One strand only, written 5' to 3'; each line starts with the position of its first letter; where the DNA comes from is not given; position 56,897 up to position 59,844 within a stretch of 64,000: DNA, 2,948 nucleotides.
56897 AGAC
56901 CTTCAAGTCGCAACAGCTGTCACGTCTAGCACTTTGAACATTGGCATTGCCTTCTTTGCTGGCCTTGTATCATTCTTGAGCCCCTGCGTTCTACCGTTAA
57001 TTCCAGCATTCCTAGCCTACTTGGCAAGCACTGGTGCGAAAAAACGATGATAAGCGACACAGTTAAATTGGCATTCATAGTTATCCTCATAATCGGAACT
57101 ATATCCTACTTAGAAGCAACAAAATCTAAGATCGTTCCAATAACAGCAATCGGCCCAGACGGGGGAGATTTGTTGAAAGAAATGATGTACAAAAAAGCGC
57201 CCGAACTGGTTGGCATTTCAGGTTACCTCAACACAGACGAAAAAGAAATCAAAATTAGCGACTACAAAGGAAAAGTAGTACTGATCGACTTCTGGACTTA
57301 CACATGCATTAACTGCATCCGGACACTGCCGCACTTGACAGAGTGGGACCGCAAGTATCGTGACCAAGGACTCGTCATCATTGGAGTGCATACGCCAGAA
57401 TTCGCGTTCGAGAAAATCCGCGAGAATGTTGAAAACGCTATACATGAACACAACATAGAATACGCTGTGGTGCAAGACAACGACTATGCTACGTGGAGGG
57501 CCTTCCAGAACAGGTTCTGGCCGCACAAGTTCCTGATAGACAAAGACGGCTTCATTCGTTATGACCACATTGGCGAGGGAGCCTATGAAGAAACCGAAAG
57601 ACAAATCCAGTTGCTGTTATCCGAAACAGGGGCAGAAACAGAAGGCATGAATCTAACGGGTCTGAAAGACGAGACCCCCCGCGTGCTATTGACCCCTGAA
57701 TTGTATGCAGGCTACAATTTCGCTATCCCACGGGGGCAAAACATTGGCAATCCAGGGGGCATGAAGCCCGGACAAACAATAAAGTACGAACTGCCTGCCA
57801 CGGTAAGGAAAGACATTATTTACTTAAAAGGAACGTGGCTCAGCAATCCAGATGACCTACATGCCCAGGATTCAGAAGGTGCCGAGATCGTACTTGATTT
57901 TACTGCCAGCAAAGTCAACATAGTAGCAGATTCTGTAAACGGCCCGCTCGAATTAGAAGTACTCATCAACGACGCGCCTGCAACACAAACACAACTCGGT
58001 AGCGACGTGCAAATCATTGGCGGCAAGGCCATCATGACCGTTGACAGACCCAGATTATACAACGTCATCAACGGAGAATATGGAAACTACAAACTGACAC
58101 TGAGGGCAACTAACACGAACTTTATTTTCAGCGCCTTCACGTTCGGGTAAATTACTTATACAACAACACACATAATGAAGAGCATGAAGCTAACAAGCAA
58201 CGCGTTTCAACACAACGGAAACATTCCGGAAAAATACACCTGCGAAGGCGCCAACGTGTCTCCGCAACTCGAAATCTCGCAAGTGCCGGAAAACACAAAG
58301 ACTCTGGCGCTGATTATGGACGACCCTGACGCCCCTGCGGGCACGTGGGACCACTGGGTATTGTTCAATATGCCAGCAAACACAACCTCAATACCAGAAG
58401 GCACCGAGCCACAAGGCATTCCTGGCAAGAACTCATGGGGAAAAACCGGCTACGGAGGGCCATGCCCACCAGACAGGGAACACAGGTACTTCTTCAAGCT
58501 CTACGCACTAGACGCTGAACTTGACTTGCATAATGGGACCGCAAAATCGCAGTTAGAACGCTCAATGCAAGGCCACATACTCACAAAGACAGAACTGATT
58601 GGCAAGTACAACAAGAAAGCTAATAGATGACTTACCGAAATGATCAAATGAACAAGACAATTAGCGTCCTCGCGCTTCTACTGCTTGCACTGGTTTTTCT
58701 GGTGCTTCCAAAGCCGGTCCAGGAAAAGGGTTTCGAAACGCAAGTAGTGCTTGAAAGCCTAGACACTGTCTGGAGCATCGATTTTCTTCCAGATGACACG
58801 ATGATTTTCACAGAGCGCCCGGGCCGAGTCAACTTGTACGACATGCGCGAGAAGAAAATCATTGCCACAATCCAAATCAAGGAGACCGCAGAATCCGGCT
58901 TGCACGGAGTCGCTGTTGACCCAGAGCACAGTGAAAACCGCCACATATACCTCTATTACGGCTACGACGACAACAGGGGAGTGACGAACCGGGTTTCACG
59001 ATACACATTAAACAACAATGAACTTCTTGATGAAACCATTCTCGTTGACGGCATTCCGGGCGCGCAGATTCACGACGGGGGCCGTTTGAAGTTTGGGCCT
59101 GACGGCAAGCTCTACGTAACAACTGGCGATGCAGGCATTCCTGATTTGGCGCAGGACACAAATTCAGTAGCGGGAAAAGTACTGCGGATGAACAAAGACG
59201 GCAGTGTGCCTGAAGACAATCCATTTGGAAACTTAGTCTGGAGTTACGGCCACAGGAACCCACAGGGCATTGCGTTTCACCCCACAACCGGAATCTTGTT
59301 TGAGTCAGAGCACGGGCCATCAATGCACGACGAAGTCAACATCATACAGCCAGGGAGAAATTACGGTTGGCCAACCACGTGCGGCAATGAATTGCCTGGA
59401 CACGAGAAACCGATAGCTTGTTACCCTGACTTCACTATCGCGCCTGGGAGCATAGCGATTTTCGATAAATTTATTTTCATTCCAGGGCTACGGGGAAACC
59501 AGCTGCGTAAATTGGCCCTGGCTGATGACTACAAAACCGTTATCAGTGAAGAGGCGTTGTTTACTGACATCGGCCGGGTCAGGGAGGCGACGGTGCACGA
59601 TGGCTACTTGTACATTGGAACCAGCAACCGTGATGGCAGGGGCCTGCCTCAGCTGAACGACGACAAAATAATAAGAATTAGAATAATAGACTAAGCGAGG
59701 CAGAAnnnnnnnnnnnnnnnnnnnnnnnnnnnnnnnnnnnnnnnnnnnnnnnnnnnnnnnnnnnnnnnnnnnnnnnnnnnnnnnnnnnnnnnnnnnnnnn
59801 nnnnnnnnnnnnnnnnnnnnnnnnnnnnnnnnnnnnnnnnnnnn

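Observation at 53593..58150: Unusually dense extracytoplasmic thiol-disulfide cluster: two CcdA genes, two TlpA-like genes, and a CxxC DUF3179 lipoprotein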

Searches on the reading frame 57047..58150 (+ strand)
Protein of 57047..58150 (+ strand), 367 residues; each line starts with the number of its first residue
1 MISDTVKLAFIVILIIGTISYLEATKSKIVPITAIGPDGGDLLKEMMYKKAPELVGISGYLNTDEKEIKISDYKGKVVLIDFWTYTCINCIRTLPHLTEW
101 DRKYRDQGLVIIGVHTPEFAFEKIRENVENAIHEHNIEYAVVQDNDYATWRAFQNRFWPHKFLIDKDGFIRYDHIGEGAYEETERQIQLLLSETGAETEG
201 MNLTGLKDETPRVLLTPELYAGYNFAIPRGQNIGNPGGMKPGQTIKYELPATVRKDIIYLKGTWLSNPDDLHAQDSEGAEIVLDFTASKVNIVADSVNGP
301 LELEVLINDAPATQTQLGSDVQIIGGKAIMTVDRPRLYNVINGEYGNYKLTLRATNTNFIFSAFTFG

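Call 3: search_protein_families(library=pfam, proteins=[window:57047-58150:+], max_evalue=0.01)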
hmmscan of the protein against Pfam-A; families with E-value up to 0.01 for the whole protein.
window:57047-58150:+ (367 aa): 5 families
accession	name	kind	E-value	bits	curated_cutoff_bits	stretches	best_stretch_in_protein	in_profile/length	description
PF17991.7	Thioredoxin_10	-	2e-20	74.3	27.1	1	216-367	1-142/142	Thioredoxin like C-terminal domain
PF00578.27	AhpC-TSA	-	4.9e-15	56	26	1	57-172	11-123/124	AhpC/TSA family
PF08534.16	Redoxin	-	5.5e-13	49.4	26.6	1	51-179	6-137/148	Redoxin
PF13905.12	Thioredoxin_8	-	2e-09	38.1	27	1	75-170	1-94/94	Thioredoxin-like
PF00255.25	GSHPx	-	0.00032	20.7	27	1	62-129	8-74/108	Glutathione peroxidase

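Call 4: search_protein_families(library=ncbifam, proteins=[window:57047-58150:+], max_evalue=0.01)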
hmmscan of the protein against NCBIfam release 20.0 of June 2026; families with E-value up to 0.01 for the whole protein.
window:57047-58150:+ (367 aa): 12 families
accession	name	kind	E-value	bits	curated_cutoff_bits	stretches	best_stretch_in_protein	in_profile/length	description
NF002854.0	PRK03147.1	subfamily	1.3e-18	67.5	170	1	62-188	49-170/176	thiol-disulfide oxidoreductase ResA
NF010625.0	PRK14018.1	equivalog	2.4e-08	32.9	522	1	38-198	22-176/521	bifunctional peptide-methionine (S)-S-oxide reductase MsrA/peptide-methionine (R)-S-oxide reductase MsrB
NF041202.1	StoA_CxxC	exception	3e-08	33.7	210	1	72-177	49-151/163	endospore biogenesis thiol-disulfide oxidoreductase StoA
NF047696.1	ThlDiSintTplARhiz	equivalog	1e-07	32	230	1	47-131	69-153/219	thiol:disulfide interchange protein TlpA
NF047697.1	ThioredTrxAClost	equivalog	7.8e-06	26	140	1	62-107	5-49/105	thioredoxin TrxA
NF041054.1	WAxxUGC_long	equivalog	1.5e-05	24.4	300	1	32-170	66-194/354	ResA-like WAxxUGC motif-containing protein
TIGR00385.1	dsbE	subfamily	6.5e-05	22.6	123.15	1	73-185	61-165/173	DsbE family thiol:disulfide interchange protein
NF033782.1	lipoprot_Omp28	subfamily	0.0003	20.1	150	1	74-126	36-89/264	Omp28 family outer membrane lipoprotein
NF011941.0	PRK15412.1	equivalog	0.0016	18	359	1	74-190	67-175/185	thiol:disulfide interchange protein DsbE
NF040737.1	peroxi_PrxU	equivalog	0.0028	17.4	270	1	48-146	39-138/233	thioredoxin-dependent peroxiredoxin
TIGR01068.1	thioredoxin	equivalog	0.0062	16.7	96.8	0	74-107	13-46/101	thioredoxin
NF007900.0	PRK10606.1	equivalog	0.0087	15.6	270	0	63-121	13-70/183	glutathione peroxidase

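Call 51: search_solved_structures(query=window:57047-58150:+, max_evalue=0.00001, show_alignments=1)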
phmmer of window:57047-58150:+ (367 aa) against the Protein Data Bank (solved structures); distinct sequences matched with E-value up to 0.00001: 25.
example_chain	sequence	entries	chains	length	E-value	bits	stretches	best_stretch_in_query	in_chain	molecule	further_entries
5cyy_A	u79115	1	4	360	6.7e-55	189.7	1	50-318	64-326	Protein DipZ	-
2hyx_A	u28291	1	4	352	6.9e-55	189.7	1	50-318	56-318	Protein dipZ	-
7djj_A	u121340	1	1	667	6.9e-24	87.7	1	52-221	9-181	Protein SUPPRESSOR OF QUENCHING 1, chloroplastic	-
6gc1_A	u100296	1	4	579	2e-23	86.2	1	57-181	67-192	NHL repeat-containing protein 2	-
7djk_A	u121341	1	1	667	2.2e-21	79.5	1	52-221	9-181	Protein SUPPRESSOR OF QUENCHING 1, chloroplastic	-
2b5x_A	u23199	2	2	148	2.9e-16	62.6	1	49-194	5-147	YkuV protein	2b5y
2l5o_A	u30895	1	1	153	1.3e-12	50.6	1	66-190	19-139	Putative thioredoxin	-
4nmu_A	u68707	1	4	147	2.7e-12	49.6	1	48-187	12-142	Thiol-disulfide oxidoreductase ResA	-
2yp6_A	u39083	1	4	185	8.3e-12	48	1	62-175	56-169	THIOREDOXIN FAMILY PROTEIN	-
4hqz_A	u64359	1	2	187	8.9e-12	47.9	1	62-175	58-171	Thioredoxin family protein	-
3c73_A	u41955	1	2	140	6.3e-10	41.8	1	62-170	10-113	Thiol-disulfide oxidoreductase resA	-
3c71_A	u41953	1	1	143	6.4e-10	41.7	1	62-170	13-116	Thiol-disulfide oxidoreductase resA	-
28db_A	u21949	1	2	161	1e-09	41.1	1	67-125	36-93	Redoxin domain protein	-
3gl3_A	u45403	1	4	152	1.6e-09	40.5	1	68-192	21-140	Putative Thiol:disulfide interchange protein DsbE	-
2h1b_A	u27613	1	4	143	1.7e-09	40.4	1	62-170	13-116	Thiol-disulfide oxidoreductase resA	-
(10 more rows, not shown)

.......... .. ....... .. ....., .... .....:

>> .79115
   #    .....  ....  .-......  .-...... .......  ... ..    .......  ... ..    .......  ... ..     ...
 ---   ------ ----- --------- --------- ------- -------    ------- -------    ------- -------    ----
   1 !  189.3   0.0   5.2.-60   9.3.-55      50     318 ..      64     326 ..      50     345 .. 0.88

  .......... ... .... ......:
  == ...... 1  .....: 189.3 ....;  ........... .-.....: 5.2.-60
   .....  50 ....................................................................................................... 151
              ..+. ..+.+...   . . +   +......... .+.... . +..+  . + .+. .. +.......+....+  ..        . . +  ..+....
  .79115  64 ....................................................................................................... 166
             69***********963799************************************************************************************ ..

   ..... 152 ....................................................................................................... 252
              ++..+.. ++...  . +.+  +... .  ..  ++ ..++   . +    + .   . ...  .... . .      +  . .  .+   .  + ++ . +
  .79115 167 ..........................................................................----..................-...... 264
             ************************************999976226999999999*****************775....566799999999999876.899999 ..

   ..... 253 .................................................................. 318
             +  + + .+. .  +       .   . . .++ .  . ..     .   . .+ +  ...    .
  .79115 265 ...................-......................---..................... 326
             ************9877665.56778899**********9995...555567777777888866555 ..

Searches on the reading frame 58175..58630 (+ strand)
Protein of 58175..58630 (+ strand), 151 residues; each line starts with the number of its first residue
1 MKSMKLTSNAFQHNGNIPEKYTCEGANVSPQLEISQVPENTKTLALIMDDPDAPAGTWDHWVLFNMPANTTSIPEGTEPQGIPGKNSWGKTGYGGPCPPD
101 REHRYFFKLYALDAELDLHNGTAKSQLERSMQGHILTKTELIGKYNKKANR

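Call 3: search_protein_families(library=pfam, proteins=[window:58175-58630:+], max_evalue=0.01)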
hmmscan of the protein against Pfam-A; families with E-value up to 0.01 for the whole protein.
window:58175-58630:+ (151 aa): 1 family
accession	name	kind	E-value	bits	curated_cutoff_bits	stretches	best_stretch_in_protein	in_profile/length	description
PF01161.25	PBP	-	1.1e-46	158.9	24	1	17-145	2-135/135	Phosphatidylethanolamine-binding protein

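Call 4: search_protein_families(library=ncbifam, proteins=[window:58175-58630:+], max_evalue=0.01)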
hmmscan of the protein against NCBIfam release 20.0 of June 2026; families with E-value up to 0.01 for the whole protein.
window:58175-58630:+ (151 aa): 3 families
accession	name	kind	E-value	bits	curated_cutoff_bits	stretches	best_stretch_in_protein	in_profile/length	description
TIGR00481.1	TIGR00481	subfamily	1.4e-39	135.2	57.75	1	12-143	4-140/142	YbhB/YbcL family Raf kinase inhibitor-like protein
NF007609.0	PRK10257.1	equivalog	1.4e-24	86.5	226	1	4-144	1-156/158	kinase inhibitor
NF007330.0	PRK09818.1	equivalog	7.2e-24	84.7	277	1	18-146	41-181/183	kinase inhibitor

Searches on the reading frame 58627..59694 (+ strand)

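Call 3: search_protein_families(library=pfam, proteins=[window:58627-59694:+], max_evalue=0.01)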
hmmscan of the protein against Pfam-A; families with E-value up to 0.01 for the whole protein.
window:58627-59694:+ (355 aa): 2 families
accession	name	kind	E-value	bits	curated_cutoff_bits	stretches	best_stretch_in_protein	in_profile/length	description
PF07995.17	GSDH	-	2.8e-78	264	25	1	45-338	1-329/332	Glucose / Sorbosone dehydrogenase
PF13415.12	Kelch_3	-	0.0029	18.2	22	1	104-132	1-29/48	Galactose oxidase, central domain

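Call 4: search_protein_families(library=ncbifam, proteins=[window:58627-59694:+], max_evalue=0.01)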
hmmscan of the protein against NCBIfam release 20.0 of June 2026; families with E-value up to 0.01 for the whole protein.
window:58627-59694:+ (355 aa): 1 family
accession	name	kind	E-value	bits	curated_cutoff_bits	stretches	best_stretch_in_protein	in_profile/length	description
TIGR03606.1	non_repeat_PQQ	subfamily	1.8e-47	162.2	434.55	2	176-253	192-272/454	glucose/sorbosone family PQQ-dependent dehydrogenase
